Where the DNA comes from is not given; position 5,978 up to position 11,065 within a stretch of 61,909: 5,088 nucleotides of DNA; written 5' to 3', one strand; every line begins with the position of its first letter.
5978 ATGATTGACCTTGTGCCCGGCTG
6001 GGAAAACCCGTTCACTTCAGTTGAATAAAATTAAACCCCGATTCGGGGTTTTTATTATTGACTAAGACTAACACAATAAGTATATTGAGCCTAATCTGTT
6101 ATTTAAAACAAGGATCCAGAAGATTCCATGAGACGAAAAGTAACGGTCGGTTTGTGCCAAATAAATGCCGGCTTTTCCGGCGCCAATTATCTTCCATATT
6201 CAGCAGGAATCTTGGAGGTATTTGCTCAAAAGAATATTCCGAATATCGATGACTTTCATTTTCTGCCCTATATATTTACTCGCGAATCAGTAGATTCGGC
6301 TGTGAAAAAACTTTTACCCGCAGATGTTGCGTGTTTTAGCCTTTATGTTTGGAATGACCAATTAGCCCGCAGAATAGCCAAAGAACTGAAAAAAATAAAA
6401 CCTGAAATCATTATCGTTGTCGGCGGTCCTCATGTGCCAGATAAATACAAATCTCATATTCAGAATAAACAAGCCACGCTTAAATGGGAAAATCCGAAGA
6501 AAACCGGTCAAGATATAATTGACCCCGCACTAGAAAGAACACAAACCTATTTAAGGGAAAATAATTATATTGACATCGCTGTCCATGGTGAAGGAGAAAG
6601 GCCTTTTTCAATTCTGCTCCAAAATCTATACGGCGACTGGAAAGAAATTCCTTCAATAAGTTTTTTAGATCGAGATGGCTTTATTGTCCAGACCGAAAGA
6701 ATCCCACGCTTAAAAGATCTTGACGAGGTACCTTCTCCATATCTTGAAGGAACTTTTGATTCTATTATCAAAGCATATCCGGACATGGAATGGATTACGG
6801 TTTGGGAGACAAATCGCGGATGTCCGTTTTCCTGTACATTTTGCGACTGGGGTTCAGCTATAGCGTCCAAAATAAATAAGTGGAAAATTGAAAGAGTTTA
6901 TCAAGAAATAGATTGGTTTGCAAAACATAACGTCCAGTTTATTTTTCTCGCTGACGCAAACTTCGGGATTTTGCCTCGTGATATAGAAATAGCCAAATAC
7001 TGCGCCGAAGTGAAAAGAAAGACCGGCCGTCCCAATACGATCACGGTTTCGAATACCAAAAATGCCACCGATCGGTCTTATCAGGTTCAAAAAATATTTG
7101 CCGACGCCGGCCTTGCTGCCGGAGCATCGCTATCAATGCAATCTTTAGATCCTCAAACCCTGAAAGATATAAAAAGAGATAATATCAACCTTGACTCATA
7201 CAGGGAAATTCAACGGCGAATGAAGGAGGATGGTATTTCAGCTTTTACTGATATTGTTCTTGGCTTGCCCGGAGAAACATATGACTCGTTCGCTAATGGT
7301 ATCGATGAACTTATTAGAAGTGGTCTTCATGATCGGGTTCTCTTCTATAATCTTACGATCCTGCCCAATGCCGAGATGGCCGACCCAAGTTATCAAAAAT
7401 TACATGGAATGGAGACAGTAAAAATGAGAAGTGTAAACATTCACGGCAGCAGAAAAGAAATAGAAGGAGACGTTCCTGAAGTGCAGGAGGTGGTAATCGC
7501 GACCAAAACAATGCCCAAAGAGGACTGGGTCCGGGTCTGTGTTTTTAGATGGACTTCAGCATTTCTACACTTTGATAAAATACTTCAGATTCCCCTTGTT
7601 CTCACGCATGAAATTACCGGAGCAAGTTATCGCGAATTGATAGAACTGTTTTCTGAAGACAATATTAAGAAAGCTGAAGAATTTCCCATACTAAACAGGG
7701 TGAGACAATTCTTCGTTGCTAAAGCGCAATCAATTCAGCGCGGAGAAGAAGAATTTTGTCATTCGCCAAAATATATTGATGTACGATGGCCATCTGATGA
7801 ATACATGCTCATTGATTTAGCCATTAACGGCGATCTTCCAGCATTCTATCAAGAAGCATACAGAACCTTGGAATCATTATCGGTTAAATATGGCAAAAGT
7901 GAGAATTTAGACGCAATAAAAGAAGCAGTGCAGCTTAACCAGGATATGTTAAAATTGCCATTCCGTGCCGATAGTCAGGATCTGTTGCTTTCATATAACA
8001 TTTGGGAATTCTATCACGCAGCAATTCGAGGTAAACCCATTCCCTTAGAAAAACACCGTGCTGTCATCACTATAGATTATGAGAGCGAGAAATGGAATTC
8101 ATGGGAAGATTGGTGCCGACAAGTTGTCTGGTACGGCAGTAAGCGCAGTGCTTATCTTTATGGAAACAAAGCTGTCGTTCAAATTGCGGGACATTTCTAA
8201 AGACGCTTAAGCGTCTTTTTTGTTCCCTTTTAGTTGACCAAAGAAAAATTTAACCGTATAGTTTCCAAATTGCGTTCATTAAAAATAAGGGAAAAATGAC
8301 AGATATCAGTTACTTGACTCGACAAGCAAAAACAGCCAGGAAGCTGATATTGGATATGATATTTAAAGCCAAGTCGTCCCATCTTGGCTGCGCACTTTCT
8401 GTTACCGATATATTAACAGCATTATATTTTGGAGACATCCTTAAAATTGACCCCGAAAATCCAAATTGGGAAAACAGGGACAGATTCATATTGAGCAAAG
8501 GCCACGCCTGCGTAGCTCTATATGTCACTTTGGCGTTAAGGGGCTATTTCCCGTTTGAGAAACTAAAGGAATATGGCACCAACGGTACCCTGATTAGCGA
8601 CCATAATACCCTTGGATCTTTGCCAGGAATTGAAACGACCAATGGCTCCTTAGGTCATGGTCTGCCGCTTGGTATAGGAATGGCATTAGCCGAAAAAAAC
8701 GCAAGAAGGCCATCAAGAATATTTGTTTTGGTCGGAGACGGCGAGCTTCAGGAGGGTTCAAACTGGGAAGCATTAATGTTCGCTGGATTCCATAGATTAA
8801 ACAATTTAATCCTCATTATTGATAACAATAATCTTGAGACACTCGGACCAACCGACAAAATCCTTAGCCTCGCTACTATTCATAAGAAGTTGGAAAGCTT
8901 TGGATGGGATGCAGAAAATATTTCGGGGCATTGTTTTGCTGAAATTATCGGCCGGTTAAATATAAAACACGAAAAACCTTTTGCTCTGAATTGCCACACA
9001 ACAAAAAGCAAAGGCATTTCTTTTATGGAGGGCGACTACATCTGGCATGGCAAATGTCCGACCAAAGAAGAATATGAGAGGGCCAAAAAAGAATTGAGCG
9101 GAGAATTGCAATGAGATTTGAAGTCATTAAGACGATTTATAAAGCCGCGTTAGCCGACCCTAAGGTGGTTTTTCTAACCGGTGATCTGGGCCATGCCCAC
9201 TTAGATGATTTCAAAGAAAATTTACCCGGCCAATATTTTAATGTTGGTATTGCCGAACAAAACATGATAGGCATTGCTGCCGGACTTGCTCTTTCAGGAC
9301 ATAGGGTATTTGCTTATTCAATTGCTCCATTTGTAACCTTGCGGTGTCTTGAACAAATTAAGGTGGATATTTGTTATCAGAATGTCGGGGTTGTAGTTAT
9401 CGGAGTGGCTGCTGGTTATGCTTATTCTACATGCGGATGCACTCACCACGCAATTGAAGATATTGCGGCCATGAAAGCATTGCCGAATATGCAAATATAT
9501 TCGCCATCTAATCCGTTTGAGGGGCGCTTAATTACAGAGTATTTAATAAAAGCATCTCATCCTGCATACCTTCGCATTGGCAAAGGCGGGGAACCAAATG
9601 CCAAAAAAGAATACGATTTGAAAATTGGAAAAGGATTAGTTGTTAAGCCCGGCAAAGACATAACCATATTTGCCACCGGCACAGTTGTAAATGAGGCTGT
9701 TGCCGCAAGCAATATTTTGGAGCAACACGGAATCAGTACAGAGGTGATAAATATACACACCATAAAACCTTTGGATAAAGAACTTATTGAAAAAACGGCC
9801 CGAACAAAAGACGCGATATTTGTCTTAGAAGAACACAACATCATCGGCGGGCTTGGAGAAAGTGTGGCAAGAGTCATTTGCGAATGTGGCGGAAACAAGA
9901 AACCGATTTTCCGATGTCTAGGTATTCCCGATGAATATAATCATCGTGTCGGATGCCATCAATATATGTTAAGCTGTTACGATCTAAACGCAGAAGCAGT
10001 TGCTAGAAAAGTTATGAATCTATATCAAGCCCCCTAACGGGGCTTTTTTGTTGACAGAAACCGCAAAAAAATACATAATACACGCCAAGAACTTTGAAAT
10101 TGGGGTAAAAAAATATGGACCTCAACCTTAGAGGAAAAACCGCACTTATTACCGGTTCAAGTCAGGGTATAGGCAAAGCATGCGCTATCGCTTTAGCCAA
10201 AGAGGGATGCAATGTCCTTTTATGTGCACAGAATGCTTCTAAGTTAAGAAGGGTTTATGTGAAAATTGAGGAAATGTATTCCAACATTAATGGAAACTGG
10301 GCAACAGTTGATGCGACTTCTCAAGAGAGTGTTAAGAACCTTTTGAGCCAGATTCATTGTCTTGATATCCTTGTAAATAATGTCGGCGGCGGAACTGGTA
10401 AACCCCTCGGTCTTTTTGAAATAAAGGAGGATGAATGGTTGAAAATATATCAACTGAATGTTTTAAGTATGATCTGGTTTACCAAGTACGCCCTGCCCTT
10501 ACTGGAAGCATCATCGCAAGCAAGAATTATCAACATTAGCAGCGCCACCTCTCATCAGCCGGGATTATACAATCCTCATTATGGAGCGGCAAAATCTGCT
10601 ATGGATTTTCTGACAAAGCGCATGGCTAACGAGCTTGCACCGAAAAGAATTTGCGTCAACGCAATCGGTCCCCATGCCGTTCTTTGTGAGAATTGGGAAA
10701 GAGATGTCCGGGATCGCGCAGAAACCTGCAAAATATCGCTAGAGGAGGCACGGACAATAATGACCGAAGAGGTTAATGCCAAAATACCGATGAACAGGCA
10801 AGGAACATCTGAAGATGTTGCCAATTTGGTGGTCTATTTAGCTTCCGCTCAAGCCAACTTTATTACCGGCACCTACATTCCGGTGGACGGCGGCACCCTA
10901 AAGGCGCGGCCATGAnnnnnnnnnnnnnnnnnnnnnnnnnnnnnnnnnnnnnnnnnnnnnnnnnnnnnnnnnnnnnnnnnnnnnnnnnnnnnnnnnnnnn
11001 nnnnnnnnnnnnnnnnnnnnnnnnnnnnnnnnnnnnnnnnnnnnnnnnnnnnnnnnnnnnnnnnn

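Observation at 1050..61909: System-level view: a ~60-kb island that appears to encode a complete, unusually elaborate surface glycosylation machine without the classical initiation and polymerisation genes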

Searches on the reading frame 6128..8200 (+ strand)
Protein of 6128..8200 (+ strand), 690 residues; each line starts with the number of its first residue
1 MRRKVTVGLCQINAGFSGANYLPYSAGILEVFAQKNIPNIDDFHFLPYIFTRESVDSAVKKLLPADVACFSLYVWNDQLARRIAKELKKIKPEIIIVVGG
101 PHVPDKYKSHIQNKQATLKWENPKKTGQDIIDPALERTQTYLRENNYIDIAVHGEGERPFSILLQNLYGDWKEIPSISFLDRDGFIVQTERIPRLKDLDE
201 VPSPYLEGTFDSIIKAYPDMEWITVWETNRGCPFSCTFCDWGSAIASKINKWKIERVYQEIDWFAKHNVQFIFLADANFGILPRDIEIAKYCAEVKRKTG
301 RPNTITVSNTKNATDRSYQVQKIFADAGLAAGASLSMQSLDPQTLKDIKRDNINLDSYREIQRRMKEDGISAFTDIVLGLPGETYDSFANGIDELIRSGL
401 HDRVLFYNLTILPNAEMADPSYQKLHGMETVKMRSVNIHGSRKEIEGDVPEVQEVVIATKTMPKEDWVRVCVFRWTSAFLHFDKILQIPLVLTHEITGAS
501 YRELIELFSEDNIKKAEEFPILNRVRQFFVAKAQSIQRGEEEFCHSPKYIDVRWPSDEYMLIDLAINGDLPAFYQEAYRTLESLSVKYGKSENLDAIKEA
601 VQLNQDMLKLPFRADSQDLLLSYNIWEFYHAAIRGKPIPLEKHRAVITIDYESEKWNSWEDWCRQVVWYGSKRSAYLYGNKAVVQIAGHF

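Call 4: search_protein_families(library=pfam, proteins=[window:6128-8200:+])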
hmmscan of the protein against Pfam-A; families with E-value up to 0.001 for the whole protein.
window:6128-8200:+ (690 aa): 2 families
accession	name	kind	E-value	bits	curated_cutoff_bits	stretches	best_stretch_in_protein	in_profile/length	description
PF04055.27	Radical_SAM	-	3.4e-15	57.1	29.5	1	228-390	3-161/166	Radical SAM superfamily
PF02310.24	B12-binding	-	2.2e-09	37.7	32.1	1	43-104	31-92/121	B12 binding domain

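Call 14: search_protein_families(library=ncbifam, max_evalue=0.001, proteins=[window:6128-8200:+])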
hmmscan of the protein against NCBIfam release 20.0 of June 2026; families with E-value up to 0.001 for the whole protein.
window:6128-8200:+ (690 aa): 24 families
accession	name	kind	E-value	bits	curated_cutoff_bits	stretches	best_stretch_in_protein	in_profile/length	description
NF033712.0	B12_rSAM_KedN5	subfamily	1e-76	258.6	700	2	140-434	107-402/624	KedN5 family methylcobalamin-dependent radical SAM C-methyltransferase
TIGR03471.1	HpnJ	equivalog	9.2e-20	70.9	577.6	1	137-392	110-359/472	hopanoid biosynthesis associated radical SAM protein HpnJ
TIGR02026.1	BchE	equivalog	2.4e-18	66.3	481.35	1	139-390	107-357/497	magnesium-protoporphyrin IX monomethyl ester anaerobic oxidative cyclase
TIGR04479.1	bcpD_PhpK_rSAM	subfamily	4.5e-17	61.6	600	1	52-394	99-405/504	PhpK family radical SAM P-methyltransferase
NF038361.1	rSAM_Sden_1168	equivalog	9.2e-16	57.5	575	1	145-406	196-459/560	Sden_1168 family B12-binding radical SAM P-methyltransferase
TIGR04013.1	B12_SAM_MJ_1487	hypoth_equivalog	1.8e-15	56.7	251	1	146-270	90-198/382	TIGR04013 family B12-binding domain/radical SAM domain-containing protein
NF050148.1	rSAM_ApyD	equivalog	6.4e-14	51.3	750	1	146-393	125-361/645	RiPP biosynthesis radical SAM protein ApyD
TIGR03975.1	rSAM_ocin_1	subfamily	3e-12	45.8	281.85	1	139-391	173-423/606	RiPP maturation radical SAM C-methyltransferase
TIGR04072.2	rSAM_ladder_B12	equivalog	3.5e-12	45.7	360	1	148-419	121-370/443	lipid biosynthesis B12-binding/radical SAM protein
TIGR00089.1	TIGR00089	subfamily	5.8e-11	41.8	251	1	227-395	144-315/429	MiaB/RimO family radical SAM methylthiotransferase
NF033070.1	rSAM_AprD4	equivalog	1.5e-10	40.6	500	1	221-411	194-377/456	AprD4 family radical SAM diol-dehydratase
TIGR01579.1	MiaB-like-C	equivalog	3.1e-09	36.6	357.05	1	77-395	49-315/416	tRNA (N(6)-L-threonylcarbamoyladenosine(37)-C(2))-methylthiotransferase MtaB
TIGR04014.1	B12_SAM_MJ_0865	equivalog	8e-09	34.8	360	1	148-271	90-208/434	methyl-coenzyme M reductase glutamine C-methyltransferase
TIGR01578.1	MiaB-like-B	hypoth_equivalog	3.9e-07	29.2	314.7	1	221-404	132-317/421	tRNA (N(6)-L-threonylcarbamoyladenosine(37)-C(2))-methylthiotransferase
TIGR04295.1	B12_rSAM_oligo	hypoth_equivalog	8.9e-07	27.9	400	1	145-279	121-255/422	TIGR04295 family B12-binding domain-containing radical SAM protein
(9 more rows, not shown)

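Call 58: find_related_loci(query=window:6128-8200:+, collection=metagenome_contigs, flank=10000)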
Query window:6128-8200:+ (690 aa) in metagenome_contigs; peptide patterns used: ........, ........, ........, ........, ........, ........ (x = any residue, [..] = any of these).
78 stretches matched a pattern; 20 encode a relative of the query (tblastn E <= 1e-3); 20 distinct loci.
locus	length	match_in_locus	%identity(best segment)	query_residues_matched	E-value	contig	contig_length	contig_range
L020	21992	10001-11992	50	1-690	0e+0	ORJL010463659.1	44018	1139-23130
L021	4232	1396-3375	49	1-690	0e+0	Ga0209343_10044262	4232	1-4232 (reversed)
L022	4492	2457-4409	48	7-690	0e+0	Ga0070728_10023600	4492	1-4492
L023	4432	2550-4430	45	3-664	0e+0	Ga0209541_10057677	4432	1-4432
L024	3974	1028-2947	44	5-679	0e+0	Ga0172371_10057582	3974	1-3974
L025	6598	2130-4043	44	7-678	0e+0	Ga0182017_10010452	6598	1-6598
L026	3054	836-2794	42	1-685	0e+0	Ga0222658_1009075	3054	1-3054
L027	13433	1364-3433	39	3-689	1e-175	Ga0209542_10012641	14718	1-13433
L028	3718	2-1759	39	73-688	7e-161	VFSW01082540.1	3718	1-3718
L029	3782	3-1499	45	180-683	6e-155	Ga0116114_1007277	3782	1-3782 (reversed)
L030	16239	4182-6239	39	1-689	1e-175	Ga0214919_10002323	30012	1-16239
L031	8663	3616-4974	45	235-689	5e-135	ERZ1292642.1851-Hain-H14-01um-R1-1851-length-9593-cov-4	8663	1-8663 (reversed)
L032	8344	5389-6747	45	235-689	5e-135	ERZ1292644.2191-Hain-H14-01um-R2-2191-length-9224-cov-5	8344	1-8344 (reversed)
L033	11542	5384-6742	44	235-689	2e-134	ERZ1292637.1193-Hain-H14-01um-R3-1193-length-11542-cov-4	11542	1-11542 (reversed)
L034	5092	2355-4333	48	1-690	0e+0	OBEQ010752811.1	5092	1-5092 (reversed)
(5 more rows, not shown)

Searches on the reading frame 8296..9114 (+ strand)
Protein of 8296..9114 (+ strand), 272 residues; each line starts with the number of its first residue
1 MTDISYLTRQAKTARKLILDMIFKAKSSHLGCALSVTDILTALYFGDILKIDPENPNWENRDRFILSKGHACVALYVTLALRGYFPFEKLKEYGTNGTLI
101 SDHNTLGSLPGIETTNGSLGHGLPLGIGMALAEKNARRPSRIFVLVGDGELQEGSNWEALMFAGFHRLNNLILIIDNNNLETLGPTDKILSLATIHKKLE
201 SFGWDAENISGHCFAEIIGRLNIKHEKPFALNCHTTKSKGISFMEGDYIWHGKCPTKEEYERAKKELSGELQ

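Call 4: search_protein_families(library=pfam, proteins=[window:8296-9114:+])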
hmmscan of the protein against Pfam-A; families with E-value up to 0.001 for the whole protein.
window:8296-9114:+ (272 aa): 4 families
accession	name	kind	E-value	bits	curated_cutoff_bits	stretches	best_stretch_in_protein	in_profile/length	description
PF00456.26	Transketolase_N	-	1.9e-46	159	22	1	9-267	4-275/334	Transketolase, thiamine diphosphate binding domain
PF13292.11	DXP_synthase_N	-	5.6e-08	32.8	21.2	1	7-203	18-199/274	1-deoxy-D-xylulose-5-phosphate synthase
PF00676.26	E1_dh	-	3.7e-07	29.9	22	1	112-179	96-162/300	Dehydrogenase E1 component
PF02775.26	TPP_enzyme_C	-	1.7e-06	28.4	21.9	1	114-182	25-87/151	Thiamine pyrophosphate enzyme, C-terminal TPP binding domain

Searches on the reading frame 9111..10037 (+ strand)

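Call 4: search_protein_families(library=pfam, proteins=[window:9111-10037:+])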
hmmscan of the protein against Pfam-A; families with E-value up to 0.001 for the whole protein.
window:9111-10037:+ (308 aa): 4 families
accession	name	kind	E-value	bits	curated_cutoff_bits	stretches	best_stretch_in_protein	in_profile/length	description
PF02780.25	Transketolase_C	-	7.9e-26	90.8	25.9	1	173-278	1-107/124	Transketolase, C-terminal domain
PF02779.29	Transket_pyr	-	1.1e-24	87.5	27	1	9-158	13-169/174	Transketolase, pyrimidine binding domain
PF22613.1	Transketolase_C_1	-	2.6e-05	24.8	27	1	182-224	12-54/113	Transketolase-like TK C-terminal domain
PF17147.9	PFOR_II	-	0.00029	21.6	27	1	183-256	2-78/102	Pyruvate:ferredoxin oxidoreductase core domain II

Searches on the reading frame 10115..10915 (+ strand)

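Call 4: search_protein_families(library=pfam, proteins=[window:10115-10915:+])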
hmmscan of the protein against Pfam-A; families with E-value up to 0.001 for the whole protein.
window:10115-10915:+ (266 aa): 5 families
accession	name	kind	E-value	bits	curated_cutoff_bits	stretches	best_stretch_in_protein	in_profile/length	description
PF13561.12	adh_short_C2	-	4.5e-45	154.5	27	1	16-260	5-234/236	Enoyl-(Acyl carrier protein) reductase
PF00106.31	adh_short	-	8.2e-44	149.9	26.6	1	8-195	1-188/195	short chain dehydrogenase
PF23441.1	SDR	-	2.4e-09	37.4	27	1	7-261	7-255/258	SDR-like rossmann domain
PF02882.25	THF_DHG_CYH_C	-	0.00015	21.6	27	0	3-47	32-76/160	Tetrahydrofolate dehydrogenase/cyclohydrolase, NAD(P)-binding domain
PF08659.16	KR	-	0.00045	20.6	22.6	0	9-168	2-161/180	KR domain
